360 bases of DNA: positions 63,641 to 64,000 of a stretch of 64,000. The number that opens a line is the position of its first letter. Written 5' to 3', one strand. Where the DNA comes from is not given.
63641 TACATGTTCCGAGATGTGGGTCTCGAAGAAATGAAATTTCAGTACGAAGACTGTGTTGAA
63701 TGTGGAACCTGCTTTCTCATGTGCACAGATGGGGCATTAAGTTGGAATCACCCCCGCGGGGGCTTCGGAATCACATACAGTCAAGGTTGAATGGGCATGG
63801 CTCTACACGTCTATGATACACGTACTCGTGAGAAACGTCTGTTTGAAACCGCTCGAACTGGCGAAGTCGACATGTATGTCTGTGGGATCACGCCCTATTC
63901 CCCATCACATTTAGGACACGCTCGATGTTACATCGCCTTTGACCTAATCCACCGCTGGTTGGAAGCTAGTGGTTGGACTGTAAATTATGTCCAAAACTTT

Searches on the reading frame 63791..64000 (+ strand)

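Call 68: search_protein_families(library=ncbifam, proteins=[window:63791-64000:+], max_evalue=0.001)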
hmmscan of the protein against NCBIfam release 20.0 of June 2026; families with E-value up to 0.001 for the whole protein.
window:63791-64000:+ (70 aa): 4 families
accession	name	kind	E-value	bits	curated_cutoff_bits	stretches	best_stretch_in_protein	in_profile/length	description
TIGR00435.1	cysS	equivalog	1.3e-22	80.5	340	1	5-70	1-66/466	cysteine--tRNA ligase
TIGR03447.1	mycothiol_MshC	equivalog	2.1e-21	76.2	485.1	1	3-69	16-80/411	cysteine--1-D-myo-inosityl 2-amino-2-deoxy-alpha-D-glucopyranoside ligase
NF011108.0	PRK14536.1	equivalog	3.1e-13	49.3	780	1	3-69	1-67/490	cysteine--tRNA ligase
NF011107.0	PRK14534.1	equivalog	2.1e-08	33.6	744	1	3-69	1-65/481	cysteine--tRNA ligase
